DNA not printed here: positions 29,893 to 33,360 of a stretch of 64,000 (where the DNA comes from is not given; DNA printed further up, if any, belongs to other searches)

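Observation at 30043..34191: Second, smaller copy of the same design: DNRLRE-like + Fn3/Ig + M23 protein followed by a tethered beta-rich partner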

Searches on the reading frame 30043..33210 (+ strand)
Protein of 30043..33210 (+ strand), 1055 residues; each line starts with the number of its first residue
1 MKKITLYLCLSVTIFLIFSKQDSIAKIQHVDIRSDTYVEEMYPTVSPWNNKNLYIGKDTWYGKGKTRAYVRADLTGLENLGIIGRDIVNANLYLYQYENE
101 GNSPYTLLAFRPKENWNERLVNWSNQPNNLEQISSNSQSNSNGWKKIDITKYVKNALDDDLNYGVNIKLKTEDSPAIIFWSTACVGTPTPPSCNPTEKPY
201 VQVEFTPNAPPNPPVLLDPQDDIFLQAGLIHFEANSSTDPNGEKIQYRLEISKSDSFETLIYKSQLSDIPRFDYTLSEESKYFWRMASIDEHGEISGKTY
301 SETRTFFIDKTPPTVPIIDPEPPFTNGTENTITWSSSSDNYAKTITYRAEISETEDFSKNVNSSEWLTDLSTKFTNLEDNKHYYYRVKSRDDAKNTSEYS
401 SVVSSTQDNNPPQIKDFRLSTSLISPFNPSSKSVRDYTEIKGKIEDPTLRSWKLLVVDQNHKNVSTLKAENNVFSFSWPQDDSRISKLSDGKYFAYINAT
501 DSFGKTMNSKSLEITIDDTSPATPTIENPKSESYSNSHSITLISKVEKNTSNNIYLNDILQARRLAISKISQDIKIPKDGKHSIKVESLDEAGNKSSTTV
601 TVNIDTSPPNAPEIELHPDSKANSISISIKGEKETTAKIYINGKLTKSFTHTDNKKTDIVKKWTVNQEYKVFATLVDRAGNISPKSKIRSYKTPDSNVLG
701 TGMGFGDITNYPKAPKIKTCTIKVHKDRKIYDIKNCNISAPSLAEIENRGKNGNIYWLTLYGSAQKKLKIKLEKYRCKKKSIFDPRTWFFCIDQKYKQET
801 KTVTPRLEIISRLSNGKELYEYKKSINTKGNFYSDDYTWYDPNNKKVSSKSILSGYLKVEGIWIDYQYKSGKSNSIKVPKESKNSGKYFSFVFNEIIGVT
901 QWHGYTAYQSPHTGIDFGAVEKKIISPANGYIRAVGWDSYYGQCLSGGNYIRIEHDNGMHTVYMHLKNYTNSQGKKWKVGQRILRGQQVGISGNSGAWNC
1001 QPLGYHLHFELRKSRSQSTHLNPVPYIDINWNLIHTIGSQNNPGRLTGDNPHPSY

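Call 4: search_protein_families(library=pfam, proteins=[window:30043-33210:+], max_evalue=0.1)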
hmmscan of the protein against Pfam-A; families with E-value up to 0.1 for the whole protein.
window:30043-33210:+ (1055 aa): 10 families
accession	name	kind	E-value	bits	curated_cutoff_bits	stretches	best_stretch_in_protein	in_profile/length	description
PF01551.29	Peptidase_M23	-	1.3e-18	67.4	28.7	1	911-1017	2-90/96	Peptidase family M23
PF24517.2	CBM96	-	5.9e-17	62.4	26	1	32-181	7-150/164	Carbohydrate-binding module family 96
PF19077.6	Big_13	-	1.2e-12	48.6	27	2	455-517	44-101/102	Bacterial Ig-like domain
PF25788.1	Ig_Rha78A_N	-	6.9e-05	23.5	27.4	0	331-403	21-97/105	Rha78A-like, N-terminal immunoglobulin domain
PF13750.12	Big_3_3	-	0.00016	21.8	27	1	485-547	9-69/157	Bacterial Ig-like domain (group 3)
PF16655.11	PhoD_N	-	0.00057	20.8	30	1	330-394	12-83/90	PhoD-like phosphatase, N-terminal domain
PF09136.16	Glucodextran_B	-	0.004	17.5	27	1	525-605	4-82/83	Glucodextranase, domain B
PF16656.11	Pur_ac_phosph_N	-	0.013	16.5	30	1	325-398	9-87/93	Purple acid Phosphatase, N-terminal domain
PF00041.27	fn3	-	0.013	16.2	25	1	326-403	12-81/84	Fibronectin type III domain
PF12733.13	Cadherin-like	-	0.016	16.1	24.2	0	536-603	25-85/89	Cadherin-like beta sandwich domain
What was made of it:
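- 30136..30603 (+): DNRLRE / CBM96 domain (aa 32-187). Pfam PF24517 5.9e-17, 62.4 bits against a cut-off of 26 (call 4).
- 30664..31593 (+): Two Fn3-like modules plus a FlgD-Ig/Big_13-like module (aa 208-517). This is the segment homologous to megaprotein aa 148-516. Big_13 1.2e-12 and weak fn3 and Ig_Rha78A_N hits (call 4).
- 31594..32142 (+): Further Ig-like modules (aa 518-700), each ending in D-x-T/S-x-P. Weak Glucodextran_B and Cadherin-like hits (call 4).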

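Call 10: find_homologous_proteins(query=window:30043-33210:+, max_evalue=0.001)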
Query window:30043-33210:+ (1055 aa): 12 proteins with E <= 0.001 among 8000 candidates.
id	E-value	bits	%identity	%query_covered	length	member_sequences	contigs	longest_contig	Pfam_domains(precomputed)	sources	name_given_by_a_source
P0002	0.0e+0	2428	100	100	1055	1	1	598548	PF01551.30,PF24517.3,PF19077.7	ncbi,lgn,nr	ncbi:DNRLRE domain-containing protein [Candidatus Dojkabacteria bacterium]|nr:DNRLRE domain-containi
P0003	0.0e+0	1075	46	100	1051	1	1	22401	PF01551.30,PF24517.3,PF19077.7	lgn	-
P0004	2.6e-279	947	43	100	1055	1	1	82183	PF01551.30,PF24517.3,PF19077.7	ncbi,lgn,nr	ncbi:DNRLRE domain-containing protein [Candidatus Dojkabacteria bacterium]|nr:DNRLRE domain-containi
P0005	1.4e-199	683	36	100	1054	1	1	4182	PF01551.30,PF06848.18,PF19077.7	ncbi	-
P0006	3.7e-125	437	31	98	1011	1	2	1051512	PF01551.30,PF24517.3,PF12245.15,PF19077.7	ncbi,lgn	-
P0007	6.3e-125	436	31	98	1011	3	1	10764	PF01551.30,PF24517.3,PF12245.15,PF19077.7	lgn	-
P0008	9.8e-122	426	30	98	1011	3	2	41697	PF01551.30,PF24517.3,PF19077.7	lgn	-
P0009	3.9e-101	357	28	98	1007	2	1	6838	PF01551.30,PF24517.3,PF19077.7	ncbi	-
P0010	2.8e-35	139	36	12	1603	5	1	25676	PF25523.2,PF25788.3,PF00041.28,PF16656.12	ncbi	-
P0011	1.3e-30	124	29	17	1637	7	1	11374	PF16655.13,PF26182.1,PF25059.2,PF00963.25,PF18962.8,PF25788.3,PF24489.2,PF02368.25,PF06832.19,PF00041.28,PF16656.12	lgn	-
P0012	6.0e-17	79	26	20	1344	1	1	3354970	PF16655.13,PF01108.24,PF25059.2,PF18962.8,PF25788.3,PF24489.2,PF00041.28,PF16656.12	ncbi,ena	-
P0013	4.2e-6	43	31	13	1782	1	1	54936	PF16655.13,PF25059.2,PF23376.2,PF13385.14,PF25788.3,PF00041.28,PF16656.12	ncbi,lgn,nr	ncbi:MAG: hypothetical protein JWM56_9 [Candidatus Peribacteria bacterium]|nr:hypothetical protein [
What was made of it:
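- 30043..33210 (+): Gene A: a secreted 1,055-aa multidomain M23 peptidase, annotated by NCBI as 'DNRLRE domain-containing protein'. Full-length orthologues at 28-46% identity (call 10).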

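Call 11: find_encoding_contigs(protein=P0003, flank=6000, max_places=3)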
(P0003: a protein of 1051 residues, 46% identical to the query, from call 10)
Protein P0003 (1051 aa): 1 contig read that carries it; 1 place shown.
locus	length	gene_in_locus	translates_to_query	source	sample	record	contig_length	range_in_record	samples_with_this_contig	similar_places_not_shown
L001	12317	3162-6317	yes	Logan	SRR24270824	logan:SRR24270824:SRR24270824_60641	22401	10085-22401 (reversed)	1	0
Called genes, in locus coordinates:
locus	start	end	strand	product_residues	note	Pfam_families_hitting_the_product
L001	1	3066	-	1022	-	?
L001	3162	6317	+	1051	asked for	PF24517:CBM96, PF19077:Big_13 (faint), PF01551:Peptidase_M23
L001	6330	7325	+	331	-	-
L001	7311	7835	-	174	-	-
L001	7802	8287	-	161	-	PF01219:DAGK_prokar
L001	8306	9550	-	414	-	PF13439:Glyco_transf_4 (weak), PF00534:Glycos_transf_1, PF13692:Glyco_trans_1_4, PF20706:GT4-conflict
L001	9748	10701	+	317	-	PF03706:LPG_synthase_TM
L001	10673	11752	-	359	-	PF00534:Glycos_transf_1, PF13692:Glyco_trans_1_4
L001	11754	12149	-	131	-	-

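Call 12: find_encoding_contigs(protein=P0004, flank=6000, max_places=3)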
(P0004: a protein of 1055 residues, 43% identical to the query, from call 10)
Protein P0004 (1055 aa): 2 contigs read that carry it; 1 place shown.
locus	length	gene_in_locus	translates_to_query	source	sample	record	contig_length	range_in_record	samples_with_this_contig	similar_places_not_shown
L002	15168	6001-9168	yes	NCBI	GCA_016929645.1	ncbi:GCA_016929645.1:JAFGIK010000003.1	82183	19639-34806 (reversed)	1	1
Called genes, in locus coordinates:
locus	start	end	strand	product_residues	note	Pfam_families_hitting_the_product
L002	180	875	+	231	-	PF13489:Methyltransf_23, PF08242:Methyltransf_12, PF08241:Methyltransf_11, PF13847:Methyltransf_31 (weak)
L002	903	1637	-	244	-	PF02535:Zip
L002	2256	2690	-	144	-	-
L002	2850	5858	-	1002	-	PF07517:SecA_DEAD, PF00271:Helicase_C (faint), PF01043:SecA_PP_bind, PF21090:P-loop_SecA, PF07516:SecA_SW, PF02810:SEC-C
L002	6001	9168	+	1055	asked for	PF24517:CBM96, PF19077:Big_13 (faint), PF01551:Peptidase_M23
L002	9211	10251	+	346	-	-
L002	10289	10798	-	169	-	-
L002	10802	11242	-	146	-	PF01219:DAGK_prokar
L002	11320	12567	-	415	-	PF13439:Glyco_transf_4 (weak), PF00534:Glycos_transf_1, PF13692:Glyco_trans_1_4, PF20706:GT4-conflict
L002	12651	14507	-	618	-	-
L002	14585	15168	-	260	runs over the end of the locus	PF00535:Glycos_transf_2, PF13641:Glyco_tranf_2_3 (weak)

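Call 13: find_encoding_contigs(protein=P0006, flank=6000, max_places=3)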
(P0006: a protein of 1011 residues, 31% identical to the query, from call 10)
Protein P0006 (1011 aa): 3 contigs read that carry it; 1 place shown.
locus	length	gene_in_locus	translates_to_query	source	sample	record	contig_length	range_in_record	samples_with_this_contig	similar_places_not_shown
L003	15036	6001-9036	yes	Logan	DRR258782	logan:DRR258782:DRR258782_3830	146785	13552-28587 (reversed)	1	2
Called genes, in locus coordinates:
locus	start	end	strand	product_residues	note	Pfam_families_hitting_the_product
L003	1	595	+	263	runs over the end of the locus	-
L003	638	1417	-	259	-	-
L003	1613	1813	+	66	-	-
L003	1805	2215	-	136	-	-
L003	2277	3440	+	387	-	PF00534:Glycos_transf_1, PF13692:Glyco_trans_1_4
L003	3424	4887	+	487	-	PF02397:Bac_transf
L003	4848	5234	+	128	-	PF01219:DAGK_prokar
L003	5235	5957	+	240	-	PF01746:tRNA_m1G_MT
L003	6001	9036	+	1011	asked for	PF24517:CBM96, PF12245:Big_3_2 (faint), PF19077:Big_13 (weak), PF01551:Peptidase_M23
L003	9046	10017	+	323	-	-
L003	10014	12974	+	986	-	PF07517:SecA_DEAD, PF01043:SecA_PP_bind, PF21090:P-loop_SecA, PF00271:Helicase_C (faint), PF21090:P-loop_SecA, PF07516:SecA_SW, PF02810:SEC-C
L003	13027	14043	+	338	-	-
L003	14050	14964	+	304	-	-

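Call 16: find_encoding_contigs(protein=P0008, flank=6000, max_places=3)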
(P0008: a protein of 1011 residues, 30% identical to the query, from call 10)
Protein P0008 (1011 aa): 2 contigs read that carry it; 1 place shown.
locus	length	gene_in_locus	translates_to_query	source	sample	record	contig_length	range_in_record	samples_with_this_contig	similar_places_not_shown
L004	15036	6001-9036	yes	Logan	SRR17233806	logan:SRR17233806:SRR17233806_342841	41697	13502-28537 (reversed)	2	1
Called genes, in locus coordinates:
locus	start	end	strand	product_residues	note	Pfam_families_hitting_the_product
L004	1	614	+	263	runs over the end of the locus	-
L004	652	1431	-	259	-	-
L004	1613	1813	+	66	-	-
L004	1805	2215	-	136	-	-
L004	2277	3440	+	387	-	PF00534:Glycos_transf_1, PF13692:Glyco_trans_1_4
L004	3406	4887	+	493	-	PF02397:Bac_transf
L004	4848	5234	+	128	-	PF01219:DAGK_prokar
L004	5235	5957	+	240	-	PF01746:tRNA_m1G_MT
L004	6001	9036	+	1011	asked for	PF24517:CBM96 (weak), PF19077:Big_13 (weak), PF01551:Peptidase_M23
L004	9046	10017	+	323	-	-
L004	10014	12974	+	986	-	PF07517:SecA_DEAD, PF01043:SecA_PP_bind, PF21090:P-loop_SecA, PF00271:Helicase_C (faint), PF21090:P-loop_SecA, PF07516:SecA_SW, PF02810:SEC-C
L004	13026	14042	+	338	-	-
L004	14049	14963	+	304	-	-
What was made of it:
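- On FtsEX-EnvC type hydrolase control: No ftsE or ftsX was seen among the called genes of the loci read (calls 11-13, 16).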

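Call 17: find_encoding_contigs(protein=P0009, flank=6000, max_places=3)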
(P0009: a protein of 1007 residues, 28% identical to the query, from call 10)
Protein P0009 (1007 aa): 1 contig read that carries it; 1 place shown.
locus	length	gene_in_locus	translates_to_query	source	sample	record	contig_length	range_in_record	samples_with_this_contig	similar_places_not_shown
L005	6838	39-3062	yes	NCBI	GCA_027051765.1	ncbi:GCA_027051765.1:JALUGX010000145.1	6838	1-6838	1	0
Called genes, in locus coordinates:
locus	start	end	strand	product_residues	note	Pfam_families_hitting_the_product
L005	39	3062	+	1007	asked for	PF24517:CBM96, PF19077:Big_13 (faint), PF01551:Peptidase_M23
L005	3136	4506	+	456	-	-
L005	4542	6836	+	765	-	?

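Call 18: find_encoding_contigs(protein=P0005, flank=6000, max_places=3)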
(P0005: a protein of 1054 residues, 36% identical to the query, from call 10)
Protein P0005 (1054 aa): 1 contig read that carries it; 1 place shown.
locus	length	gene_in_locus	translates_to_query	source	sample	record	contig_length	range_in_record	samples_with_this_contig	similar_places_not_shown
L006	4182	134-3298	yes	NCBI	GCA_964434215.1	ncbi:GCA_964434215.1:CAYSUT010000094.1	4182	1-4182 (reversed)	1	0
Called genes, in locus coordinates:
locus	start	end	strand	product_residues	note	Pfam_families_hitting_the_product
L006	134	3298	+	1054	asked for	PF06848:Disaggr_repeat (faint), PF19077:Big_13 (faint), PF01551:Peptidase_M23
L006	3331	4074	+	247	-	-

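Call 33: find_related_loci(query=A4, collection=genome_contigs, flank=8000)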
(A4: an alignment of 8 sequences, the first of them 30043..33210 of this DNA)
Query A4 (1055 aa) in genome_contigs; peptide patterns used: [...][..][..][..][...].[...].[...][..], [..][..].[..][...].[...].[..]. (x = any residue, [..] = any of these).
120 stretches matched a pattern; 13 encode a relative of the query (tblastn E <= 1e-3); 12 distinct loci.
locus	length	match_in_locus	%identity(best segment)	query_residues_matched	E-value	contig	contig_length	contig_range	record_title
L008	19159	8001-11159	43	1-1055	0e+0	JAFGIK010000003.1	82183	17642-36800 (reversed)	MAG: Candidatus Dojkabacteria bacterium isolate Zod_Metabat.200 k87_246450, whole genome shotgun sequence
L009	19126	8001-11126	33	1-1055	7e-159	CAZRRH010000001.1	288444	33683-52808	MAG TPA_asm: uncultured Candidatus Saccharibacteria bacterium isolate binchicken_co115_314 genome assembly, contig: NODE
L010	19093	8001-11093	30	1-1053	7e-126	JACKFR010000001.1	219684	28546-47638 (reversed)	MAG: Candidatus Nomurabacteria bacterium isolate HK-STAS-PATE-7 HK-STAS-PATE-7_1, whole genome shotgun sequence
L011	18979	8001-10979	31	25-1055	4e-130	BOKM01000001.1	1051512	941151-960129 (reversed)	Patescibacteria group bacterium BroJett019 DNA, sequence1, whole genome shotgun sequence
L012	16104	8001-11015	28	1-1034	4e-106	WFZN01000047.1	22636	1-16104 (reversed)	MAG: Candidatus Dojkabacteria bacterium isolate S143_152 k151_311326, whole genome shotgun sequence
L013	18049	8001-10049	41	2-1055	6e-75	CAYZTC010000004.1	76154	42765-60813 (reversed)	MAG TPA_asm: uncultured Candidatus Saccharibacteria bacterium isolate SRP068000_co1_121 genome assembly, contig: NODE_22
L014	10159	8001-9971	38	1-1054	6e-71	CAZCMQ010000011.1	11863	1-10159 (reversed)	MAG TPA_asm: uncultured Candidatus Saccharibacteria bacterium isolate SRP329715_co2_58 genome assembly, contig: NODE_996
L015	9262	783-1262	57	889-1054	8e-61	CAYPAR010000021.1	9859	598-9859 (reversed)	MAG TPA_asm: uncultured Candidatus Saccharibacteria bacterium isolate binchicken_co246_362 genome assembly, contig: NODE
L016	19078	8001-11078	30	6-1055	1e-143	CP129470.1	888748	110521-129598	MAG: Candidatus Dojkabacteria bacterium isolate cMAG.26 chromosome, complete genome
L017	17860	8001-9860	37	6-1055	1e-55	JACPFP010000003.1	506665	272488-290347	MAG: Candidatus Dojkabacteria bacterium isolate NC_groundwater_364_Ag_B-0.1um_38_12 GD18-4_B1_scaffold_1074990, whole ge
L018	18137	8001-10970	29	12-1055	3e-127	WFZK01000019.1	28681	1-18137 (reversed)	MAG: Candidatus Dojkabacteria bacterium isolate S143_136 k151_273307, whole genome shotgun sequence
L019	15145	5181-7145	50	28-1055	4e-51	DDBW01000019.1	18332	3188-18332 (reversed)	MAG TPA_asm: Candidatus Dojkabacteria bacterium UBA2022 UBA2022_contig_16706, whole genome shotgun sequence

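Call 43: find_related_loci(query=A4, collection=metagenome_contigs, flank=6000)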
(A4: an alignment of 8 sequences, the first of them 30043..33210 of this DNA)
Query A4 (1055 aa) in metagenome_contigs; peptide patterns used: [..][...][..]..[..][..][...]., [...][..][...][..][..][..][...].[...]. (x = any residue, [..] = any of these).
208 stretches matched a pattern; 61 encode a relative of the query (tblastn E <= 1e-3); 61 distinct loci.
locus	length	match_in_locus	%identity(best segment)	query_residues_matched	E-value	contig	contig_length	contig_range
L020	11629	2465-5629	32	1-1055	7e-174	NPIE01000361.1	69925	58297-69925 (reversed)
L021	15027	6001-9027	30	29-1055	7e-131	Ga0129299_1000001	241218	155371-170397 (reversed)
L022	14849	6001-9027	30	29-1055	6e-131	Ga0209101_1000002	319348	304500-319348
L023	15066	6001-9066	29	1-1055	7e-127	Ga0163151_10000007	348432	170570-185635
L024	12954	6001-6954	39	719-1055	1e-64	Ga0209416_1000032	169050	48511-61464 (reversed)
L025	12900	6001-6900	38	719-1037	1e-56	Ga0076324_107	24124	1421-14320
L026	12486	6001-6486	55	887-1054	4e-56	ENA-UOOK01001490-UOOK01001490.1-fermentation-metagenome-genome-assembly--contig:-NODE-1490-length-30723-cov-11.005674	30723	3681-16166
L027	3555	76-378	39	912-1027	5e-15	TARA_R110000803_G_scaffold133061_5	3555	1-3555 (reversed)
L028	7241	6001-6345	33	910-1027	2e-12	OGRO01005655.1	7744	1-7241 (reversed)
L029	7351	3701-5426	35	903-1037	8e-12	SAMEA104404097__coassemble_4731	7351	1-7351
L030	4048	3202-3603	32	909-1049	2e-11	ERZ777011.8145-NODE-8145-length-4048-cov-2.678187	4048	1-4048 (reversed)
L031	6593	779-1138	33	912-1043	7e-11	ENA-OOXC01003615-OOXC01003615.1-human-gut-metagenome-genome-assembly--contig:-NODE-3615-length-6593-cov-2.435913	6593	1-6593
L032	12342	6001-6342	31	903-1027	2e-9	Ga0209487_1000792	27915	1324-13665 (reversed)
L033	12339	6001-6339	31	897-1009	3e-9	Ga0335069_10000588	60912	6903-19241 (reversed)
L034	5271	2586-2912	29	912-1030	2e-9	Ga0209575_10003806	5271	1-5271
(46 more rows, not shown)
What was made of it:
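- Tried and rejected: The A-family alignment was used instead (calls 33, 43).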
